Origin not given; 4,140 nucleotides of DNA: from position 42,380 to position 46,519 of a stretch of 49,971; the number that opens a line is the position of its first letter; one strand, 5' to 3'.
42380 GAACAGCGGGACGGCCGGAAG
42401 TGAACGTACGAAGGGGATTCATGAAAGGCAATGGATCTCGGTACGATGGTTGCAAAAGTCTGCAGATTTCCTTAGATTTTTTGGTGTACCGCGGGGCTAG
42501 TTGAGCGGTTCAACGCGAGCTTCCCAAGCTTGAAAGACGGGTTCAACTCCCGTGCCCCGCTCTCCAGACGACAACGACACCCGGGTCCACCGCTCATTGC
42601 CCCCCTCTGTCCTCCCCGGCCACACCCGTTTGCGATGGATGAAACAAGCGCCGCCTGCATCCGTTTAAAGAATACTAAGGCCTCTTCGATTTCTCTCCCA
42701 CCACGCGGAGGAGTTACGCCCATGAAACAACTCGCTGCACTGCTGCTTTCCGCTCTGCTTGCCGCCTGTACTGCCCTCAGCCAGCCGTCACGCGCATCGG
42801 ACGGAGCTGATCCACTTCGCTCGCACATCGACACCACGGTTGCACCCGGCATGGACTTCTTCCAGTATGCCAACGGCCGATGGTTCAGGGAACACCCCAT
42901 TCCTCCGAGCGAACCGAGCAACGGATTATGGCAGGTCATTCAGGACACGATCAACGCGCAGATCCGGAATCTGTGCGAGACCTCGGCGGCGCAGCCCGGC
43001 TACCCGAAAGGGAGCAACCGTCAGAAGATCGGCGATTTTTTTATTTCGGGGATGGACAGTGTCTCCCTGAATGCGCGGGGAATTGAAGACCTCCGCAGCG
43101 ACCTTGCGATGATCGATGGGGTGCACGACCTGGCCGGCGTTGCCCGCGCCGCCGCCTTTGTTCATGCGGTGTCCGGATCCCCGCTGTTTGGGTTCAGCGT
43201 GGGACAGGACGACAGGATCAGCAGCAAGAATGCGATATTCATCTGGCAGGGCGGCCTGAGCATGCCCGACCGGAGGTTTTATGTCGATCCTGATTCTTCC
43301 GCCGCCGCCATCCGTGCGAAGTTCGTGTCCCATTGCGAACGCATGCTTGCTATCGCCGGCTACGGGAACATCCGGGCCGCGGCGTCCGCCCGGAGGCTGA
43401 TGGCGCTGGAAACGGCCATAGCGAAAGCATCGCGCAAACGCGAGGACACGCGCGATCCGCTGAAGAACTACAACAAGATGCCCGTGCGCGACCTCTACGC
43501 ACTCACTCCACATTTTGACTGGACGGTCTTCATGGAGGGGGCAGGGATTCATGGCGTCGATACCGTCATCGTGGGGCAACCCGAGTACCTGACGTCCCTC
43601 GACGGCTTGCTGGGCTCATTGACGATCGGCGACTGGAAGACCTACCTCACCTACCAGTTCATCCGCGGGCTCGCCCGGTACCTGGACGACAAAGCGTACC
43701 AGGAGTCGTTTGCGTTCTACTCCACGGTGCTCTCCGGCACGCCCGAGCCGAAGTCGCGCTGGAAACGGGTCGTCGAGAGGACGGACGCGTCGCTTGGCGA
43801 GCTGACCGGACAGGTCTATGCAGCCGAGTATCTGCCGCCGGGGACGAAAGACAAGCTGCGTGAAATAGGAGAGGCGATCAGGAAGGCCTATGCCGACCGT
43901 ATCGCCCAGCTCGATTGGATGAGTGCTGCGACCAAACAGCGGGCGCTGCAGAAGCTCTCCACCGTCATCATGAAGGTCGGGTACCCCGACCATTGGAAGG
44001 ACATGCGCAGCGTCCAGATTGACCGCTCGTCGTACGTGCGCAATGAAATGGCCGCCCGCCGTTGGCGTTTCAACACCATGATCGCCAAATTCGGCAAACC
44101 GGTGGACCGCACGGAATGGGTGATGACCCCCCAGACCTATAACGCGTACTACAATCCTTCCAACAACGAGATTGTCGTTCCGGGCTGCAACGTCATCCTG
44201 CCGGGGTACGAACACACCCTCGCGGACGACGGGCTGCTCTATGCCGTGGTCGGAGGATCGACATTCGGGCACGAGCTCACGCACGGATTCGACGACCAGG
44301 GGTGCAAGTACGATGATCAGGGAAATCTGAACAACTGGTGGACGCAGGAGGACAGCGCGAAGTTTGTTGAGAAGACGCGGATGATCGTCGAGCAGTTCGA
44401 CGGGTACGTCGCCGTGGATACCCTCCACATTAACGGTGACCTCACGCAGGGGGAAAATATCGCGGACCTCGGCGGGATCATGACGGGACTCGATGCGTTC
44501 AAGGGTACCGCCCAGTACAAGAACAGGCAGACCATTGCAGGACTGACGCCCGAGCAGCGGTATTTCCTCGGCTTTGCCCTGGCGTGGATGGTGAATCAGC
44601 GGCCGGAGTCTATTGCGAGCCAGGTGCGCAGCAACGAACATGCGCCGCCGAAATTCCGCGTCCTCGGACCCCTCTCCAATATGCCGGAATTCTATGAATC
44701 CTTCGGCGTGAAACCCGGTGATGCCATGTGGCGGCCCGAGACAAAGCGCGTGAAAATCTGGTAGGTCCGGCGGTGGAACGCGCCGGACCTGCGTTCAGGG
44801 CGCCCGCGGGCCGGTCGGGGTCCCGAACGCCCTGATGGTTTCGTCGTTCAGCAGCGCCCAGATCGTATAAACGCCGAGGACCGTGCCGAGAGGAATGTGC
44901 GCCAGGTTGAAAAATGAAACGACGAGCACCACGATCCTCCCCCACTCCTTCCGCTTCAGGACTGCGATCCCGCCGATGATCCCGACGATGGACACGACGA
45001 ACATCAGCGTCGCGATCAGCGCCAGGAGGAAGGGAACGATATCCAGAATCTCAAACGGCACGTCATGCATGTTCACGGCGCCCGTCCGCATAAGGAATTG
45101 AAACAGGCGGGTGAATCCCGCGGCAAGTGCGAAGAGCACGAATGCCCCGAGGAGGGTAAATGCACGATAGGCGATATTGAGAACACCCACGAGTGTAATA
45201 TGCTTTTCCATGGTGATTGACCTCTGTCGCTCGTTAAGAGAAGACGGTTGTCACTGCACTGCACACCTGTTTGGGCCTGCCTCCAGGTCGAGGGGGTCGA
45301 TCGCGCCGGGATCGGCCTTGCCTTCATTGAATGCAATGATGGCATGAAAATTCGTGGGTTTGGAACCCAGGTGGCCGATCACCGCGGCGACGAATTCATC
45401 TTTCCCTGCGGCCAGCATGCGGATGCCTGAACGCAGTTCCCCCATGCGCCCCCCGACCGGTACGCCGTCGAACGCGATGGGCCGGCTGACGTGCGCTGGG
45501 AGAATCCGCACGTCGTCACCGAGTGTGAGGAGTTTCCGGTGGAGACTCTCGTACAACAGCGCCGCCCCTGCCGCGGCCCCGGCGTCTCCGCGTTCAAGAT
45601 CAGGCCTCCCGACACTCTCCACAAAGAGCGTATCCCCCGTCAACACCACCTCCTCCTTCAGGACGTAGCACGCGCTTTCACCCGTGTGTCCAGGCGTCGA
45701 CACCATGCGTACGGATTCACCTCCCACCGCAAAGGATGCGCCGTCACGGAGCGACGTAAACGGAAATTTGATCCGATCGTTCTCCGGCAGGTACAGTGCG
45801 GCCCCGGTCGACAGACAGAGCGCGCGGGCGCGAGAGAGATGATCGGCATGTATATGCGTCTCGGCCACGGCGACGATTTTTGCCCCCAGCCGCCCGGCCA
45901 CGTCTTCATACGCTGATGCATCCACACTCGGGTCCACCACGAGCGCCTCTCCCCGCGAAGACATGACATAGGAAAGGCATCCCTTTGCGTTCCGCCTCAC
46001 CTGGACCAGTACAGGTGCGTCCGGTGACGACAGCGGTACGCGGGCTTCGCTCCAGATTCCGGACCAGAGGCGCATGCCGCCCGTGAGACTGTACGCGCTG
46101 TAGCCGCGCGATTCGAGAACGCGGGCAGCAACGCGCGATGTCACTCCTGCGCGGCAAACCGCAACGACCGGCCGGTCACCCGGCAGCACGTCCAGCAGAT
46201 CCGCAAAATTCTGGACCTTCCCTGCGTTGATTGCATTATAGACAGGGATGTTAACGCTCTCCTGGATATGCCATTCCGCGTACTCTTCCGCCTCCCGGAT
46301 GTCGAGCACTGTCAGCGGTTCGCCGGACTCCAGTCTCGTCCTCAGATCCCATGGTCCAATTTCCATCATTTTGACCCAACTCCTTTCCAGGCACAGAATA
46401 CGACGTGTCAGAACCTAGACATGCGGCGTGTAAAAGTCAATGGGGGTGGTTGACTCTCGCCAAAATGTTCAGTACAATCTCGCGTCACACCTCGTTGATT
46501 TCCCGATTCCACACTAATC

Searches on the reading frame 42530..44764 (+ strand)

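Call 56: search_protein_families(library=pfam, proteins=[window:42530-44764:+], max_evalue=0.00001)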
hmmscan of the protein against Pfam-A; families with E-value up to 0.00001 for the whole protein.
window:42530-44764:+ (744 aa): 2 families
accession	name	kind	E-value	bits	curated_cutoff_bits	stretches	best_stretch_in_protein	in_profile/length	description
PF05649.18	Peptidase_M13_N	-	5.4e-106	355.7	32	1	106-486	1-381/381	Peptidase family M13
PF01431.27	Peptidase_M13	-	6.7e-54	183.1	24.5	1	538-741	1-205/205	Peptidase family M13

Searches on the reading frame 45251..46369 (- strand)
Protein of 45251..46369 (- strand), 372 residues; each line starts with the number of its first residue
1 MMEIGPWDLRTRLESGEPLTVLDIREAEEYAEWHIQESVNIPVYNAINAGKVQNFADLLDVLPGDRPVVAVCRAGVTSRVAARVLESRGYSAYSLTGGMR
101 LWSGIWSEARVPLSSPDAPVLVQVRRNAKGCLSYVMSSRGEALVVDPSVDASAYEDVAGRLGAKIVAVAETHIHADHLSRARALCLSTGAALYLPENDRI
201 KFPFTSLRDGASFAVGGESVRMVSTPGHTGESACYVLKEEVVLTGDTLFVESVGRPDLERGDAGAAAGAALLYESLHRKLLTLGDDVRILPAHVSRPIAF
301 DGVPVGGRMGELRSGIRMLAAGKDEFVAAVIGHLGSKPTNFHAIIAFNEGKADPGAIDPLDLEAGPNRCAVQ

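Call 83: search_protein_families(library=pfam, proteins=[window:45251-46369:-], max_evalue=0.00001)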
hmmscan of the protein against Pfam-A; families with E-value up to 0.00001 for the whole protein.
window:45251-46369:- (372 aa): 2 families
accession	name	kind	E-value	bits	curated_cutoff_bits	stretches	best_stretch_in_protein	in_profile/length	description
PF00753.33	Lactamase_B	-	4.5e-16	59.8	22.7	1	130-293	5-196/196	Metallo-beta-lactamase superfamily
PF00581.25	Rhodanese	-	2.7e-14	53.9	22.2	1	8-103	4-100/102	Rhodanese-like domain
